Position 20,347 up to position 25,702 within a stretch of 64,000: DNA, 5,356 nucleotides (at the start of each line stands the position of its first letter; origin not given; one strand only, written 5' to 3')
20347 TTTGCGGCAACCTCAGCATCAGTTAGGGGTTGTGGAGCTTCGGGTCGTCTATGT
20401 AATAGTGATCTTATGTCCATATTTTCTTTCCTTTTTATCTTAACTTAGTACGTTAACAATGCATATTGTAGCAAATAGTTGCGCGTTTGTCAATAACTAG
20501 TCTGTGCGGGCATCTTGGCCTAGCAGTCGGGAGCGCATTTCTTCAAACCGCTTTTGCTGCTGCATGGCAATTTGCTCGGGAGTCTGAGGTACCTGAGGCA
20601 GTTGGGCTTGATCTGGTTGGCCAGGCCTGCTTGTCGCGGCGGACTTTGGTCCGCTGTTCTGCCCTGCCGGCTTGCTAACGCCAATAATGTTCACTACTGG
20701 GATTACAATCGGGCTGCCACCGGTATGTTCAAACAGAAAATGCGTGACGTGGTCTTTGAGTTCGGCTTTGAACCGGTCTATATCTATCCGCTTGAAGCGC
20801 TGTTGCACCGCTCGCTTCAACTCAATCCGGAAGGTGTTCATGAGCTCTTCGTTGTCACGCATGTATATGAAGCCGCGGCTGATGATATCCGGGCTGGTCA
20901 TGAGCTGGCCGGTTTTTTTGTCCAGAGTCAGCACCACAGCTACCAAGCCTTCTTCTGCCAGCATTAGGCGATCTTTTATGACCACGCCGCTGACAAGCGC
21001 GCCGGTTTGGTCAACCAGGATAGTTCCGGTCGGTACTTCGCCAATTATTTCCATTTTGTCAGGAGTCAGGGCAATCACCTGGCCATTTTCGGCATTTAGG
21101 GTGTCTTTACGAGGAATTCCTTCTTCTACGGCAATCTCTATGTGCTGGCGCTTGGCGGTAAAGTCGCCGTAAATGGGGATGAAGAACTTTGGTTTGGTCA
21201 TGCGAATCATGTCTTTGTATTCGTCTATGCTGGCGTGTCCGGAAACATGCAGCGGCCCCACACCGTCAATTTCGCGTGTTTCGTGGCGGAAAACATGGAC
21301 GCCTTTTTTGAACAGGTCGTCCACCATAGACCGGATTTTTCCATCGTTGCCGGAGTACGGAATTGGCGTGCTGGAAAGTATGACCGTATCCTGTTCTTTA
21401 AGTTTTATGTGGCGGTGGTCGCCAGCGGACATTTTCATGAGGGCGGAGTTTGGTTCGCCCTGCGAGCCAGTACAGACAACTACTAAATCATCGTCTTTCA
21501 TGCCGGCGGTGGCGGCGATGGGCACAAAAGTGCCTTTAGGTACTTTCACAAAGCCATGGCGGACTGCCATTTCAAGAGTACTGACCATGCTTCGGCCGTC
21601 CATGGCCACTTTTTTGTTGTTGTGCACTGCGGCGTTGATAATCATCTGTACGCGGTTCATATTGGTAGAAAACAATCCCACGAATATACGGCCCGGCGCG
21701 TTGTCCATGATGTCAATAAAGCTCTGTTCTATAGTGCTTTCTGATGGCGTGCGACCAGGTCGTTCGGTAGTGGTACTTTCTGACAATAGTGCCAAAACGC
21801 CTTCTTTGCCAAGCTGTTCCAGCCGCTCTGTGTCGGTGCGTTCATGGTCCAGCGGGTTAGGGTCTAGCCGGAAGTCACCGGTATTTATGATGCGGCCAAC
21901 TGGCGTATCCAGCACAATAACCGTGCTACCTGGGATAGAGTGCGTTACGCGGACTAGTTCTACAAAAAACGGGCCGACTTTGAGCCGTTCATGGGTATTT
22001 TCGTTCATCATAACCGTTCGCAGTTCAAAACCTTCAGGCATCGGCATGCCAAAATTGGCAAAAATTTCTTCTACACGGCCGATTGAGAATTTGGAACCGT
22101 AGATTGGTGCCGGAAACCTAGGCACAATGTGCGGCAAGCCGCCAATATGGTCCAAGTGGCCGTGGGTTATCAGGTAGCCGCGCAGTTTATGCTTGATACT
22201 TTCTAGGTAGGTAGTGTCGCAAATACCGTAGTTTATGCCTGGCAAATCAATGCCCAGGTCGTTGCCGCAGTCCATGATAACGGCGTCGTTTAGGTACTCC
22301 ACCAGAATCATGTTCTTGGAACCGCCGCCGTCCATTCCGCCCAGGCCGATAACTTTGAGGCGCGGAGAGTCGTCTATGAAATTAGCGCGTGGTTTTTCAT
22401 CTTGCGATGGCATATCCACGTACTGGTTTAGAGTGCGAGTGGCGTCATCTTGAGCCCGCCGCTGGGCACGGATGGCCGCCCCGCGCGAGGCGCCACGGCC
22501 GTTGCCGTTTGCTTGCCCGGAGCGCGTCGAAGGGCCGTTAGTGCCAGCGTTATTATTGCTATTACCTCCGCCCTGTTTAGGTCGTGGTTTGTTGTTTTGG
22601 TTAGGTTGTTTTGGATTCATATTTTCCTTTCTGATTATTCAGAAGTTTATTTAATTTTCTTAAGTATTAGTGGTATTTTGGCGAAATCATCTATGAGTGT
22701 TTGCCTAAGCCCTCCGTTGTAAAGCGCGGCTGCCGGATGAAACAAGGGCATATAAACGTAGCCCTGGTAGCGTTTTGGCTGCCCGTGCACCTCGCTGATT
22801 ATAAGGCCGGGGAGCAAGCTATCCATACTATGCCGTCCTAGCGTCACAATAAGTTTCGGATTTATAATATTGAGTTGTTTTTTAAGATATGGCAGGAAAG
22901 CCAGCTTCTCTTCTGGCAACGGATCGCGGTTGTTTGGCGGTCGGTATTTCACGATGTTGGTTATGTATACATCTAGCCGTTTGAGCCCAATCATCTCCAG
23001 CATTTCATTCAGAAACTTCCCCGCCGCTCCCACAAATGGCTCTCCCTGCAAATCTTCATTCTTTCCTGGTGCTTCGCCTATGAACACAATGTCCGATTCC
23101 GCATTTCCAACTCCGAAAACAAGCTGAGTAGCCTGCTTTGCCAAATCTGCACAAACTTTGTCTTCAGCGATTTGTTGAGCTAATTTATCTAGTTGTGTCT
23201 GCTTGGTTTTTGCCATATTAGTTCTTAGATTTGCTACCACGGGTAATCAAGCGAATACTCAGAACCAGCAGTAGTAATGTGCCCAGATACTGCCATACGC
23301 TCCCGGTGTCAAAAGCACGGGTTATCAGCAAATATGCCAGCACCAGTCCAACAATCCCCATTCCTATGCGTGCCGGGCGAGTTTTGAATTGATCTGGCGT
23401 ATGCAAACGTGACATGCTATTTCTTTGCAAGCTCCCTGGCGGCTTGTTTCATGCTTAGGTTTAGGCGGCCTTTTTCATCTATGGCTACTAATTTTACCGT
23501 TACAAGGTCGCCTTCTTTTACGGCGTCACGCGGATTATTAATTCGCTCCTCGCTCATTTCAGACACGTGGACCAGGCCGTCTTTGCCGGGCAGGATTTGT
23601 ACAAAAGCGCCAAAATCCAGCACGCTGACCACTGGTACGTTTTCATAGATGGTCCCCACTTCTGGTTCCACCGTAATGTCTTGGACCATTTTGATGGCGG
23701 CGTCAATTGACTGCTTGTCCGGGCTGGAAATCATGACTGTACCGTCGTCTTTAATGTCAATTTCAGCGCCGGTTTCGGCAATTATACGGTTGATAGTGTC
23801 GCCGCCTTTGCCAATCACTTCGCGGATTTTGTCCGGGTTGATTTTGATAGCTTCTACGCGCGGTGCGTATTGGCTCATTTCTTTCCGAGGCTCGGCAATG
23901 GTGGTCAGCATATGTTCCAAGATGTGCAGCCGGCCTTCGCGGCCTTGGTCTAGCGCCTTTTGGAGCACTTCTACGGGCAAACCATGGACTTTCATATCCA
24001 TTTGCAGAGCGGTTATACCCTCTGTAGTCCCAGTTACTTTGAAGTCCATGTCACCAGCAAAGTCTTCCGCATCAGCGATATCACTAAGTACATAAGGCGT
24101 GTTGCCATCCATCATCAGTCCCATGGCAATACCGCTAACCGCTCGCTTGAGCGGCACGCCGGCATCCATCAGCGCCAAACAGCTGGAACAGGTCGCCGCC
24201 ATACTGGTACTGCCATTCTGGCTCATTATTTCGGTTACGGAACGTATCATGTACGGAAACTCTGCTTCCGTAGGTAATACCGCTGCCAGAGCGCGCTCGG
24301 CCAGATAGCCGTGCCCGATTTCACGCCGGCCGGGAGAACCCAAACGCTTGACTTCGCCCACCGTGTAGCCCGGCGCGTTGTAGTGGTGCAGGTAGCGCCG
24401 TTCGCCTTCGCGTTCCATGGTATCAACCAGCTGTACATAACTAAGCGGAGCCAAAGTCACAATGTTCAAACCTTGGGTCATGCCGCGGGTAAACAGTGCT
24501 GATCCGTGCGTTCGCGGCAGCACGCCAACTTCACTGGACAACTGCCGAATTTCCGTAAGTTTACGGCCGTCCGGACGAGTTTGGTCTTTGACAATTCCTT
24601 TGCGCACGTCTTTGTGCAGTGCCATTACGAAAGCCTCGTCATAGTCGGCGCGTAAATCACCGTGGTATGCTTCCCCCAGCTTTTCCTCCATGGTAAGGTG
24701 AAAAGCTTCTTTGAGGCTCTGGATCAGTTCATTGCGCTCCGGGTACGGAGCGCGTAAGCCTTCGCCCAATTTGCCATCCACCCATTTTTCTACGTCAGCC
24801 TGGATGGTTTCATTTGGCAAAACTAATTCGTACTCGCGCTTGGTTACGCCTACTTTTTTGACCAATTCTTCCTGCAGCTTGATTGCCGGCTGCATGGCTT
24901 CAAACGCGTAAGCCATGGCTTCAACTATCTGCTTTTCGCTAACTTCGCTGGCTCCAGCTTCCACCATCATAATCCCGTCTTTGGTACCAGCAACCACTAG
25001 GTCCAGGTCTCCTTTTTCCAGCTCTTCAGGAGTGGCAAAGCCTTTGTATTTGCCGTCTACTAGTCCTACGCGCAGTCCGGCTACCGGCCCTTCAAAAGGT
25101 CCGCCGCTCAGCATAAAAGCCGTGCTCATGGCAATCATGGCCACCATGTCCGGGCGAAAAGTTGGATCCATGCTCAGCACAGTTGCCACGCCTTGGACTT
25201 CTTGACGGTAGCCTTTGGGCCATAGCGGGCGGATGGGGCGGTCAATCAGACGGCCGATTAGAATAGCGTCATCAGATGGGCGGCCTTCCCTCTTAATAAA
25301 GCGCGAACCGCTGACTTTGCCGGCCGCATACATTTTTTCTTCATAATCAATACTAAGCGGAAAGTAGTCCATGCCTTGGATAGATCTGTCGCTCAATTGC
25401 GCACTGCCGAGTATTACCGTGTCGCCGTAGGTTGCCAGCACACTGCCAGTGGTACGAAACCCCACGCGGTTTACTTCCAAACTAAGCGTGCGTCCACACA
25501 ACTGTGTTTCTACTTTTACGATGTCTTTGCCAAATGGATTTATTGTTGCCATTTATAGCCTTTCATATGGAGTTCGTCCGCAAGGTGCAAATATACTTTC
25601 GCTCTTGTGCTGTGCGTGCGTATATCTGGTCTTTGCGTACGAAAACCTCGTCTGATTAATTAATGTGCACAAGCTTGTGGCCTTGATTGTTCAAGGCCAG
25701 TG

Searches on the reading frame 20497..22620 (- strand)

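Call 99: search_protein_families(library=pfam, proteins=[window:20497-22620:-], max_evalue=0.0001)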
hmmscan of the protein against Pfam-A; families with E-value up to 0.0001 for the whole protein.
window:20497-22620:- (707 aa): 5 families
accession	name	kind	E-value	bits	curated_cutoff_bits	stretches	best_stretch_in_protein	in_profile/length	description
PF22505.1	RNase_J_b_CASP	-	3e-39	134.1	27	1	310-436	2-126/126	Ribonuclease J, beta-CASP domain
PF17770.6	RNase_J_C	-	3e-23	83.2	23.8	1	547-644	1-100/102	Ribonuclease J C-terminal domain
PF00753.33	Lactamase_B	-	1.3e-09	38.8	22.7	1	98-254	2-154/196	Metallo-beta-lactamase superfamily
PF12706.13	Lactamase_B_2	-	8.9e-06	25.9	27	1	145-231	30-116/200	Beta-lactamase superfamily domain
PF07521.17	RMMBL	-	4.4e-05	23.8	21.6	1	458-502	13-58/63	Zn-dependent metallo-hydrolase RNA specificity domain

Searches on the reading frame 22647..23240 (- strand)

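Call 99: search_protein_families(library=pfam, proteins=[window:22647-23240:-], max_evalue=0.0001)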
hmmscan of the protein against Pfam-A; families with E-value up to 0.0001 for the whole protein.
window:22647-23240:- (197 aa): 1 family
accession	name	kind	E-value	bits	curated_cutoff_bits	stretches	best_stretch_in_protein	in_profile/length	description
PF03167.25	UDG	-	2.7e-34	118.7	24.3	1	42-177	1-126/141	Uracil DNA glycosylase superfamily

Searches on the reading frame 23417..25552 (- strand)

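Call 100: search_protein_families(library=pfam, proteins=[window:23417-25552:-], max_evalue=0.0001)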
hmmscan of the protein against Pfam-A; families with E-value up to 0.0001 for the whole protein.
window:23417-25552:- (711 aa): 5 families
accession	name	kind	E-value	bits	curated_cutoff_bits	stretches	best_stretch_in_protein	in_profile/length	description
PF01138.27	RNase_PH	-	3.1e-43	147.8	25.5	2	21-150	3-128/130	3' exoribonuclease family, domain 1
PF03725.20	RNase_PH_C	-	1.2e-17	64.1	20.8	1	155-219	1-67/67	3' exoribonuclease family, domain 2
PF00013.35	KH_1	-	6.2e-13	48.7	21.5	1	568-625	3-66/66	KH domain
PF00575.29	S1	-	1e-12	48.7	22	1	630-702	2-74/74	S1 RNA binding domain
PF22675.2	KH-I_KHDC4-BBP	-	2.4e-05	24.5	30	0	576-615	8-47/76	KHDC4/BBP-like, KH-domain type I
